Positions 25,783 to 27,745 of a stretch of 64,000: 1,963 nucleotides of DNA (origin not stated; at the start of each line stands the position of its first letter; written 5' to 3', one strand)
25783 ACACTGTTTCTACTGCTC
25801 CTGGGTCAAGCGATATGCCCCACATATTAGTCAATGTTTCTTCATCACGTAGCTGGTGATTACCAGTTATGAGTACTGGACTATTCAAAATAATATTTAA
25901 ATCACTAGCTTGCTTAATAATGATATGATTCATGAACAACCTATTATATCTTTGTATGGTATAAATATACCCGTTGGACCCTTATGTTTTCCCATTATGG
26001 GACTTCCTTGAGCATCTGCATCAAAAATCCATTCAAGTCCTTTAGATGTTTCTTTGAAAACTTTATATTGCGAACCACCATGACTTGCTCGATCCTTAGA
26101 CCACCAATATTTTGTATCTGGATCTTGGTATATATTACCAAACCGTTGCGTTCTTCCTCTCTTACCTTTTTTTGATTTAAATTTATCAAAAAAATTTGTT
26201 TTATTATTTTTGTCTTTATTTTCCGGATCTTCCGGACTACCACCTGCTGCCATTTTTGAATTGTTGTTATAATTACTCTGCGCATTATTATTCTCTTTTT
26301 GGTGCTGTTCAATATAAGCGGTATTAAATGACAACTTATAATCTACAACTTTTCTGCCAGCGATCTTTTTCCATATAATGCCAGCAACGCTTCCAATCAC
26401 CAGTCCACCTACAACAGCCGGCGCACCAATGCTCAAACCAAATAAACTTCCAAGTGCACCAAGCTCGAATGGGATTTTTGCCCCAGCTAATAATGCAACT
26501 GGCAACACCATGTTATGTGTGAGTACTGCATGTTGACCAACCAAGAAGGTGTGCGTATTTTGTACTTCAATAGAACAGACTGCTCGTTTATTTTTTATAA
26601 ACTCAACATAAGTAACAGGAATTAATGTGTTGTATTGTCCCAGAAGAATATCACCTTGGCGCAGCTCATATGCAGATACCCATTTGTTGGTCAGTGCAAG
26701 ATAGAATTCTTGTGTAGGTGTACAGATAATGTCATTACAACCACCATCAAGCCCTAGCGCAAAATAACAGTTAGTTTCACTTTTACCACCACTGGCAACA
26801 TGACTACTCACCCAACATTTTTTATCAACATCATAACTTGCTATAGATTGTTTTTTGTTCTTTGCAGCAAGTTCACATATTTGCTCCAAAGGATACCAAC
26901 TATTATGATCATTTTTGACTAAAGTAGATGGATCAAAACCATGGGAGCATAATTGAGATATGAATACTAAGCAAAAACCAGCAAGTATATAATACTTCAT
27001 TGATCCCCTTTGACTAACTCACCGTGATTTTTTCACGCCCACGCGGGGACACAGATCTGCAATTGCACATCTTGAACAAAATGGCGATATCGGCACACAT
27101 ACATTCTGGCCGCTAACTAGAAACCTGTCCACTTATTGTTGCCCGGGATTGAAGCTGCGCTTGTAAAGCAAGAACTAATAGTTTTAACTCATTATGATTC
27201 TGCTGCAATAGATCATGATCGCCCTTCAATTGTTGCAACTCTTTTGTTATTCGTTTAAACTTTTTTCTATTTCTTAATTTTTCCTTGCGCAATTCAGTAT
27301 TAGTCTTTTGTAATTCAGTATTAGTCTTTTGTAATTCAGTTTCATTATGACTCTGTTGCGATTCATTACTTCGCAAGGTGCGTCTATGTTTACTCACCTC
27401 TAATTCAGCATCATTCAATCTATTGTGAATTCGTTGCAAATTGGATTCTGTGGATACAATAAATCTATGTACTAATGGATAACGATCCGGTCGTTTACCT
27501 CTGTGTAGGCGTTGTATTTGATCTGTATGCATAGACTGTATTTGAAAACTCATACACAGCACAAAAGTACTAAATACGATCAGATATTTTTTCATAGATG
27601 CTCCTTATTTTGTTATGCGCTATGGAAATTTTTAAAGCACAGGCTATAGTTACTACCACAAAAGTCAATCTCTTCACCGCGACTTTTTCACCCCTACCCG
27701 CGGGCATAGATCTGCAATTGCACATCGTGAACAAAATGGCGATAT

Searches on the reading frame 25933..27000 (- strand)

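Call 58: search_protein_families(library=pfam, proteins=[window:25933-27000:-], max_evalue=0.01)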
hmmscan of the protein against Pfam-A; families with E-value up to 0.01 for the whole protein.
window:25933-27000:- (356 aa): 1 family
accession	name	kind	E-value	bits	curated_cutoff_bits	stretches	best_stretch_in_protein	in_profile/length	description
PF07591.16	PT-HINT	-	0.00072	20.3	27.7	1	87-163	56-136/137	Pretoxin HINT domain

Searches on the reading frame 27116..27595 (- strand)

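Call 58: search_protein_families(library=pfam, proteins=[window:27116-27595:-], max_evalue=0.01)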
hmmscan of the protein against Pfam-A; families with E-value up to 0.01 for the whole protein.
window:27116-27595:- (160 aa): 1 family
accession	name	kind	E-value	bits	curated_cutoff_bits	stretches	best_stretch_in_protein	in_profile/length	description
PF15794.10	CCDC106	-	0.0051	17.1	30.2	1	43-133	40-130/220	Coiled-coil domain-containing protein 106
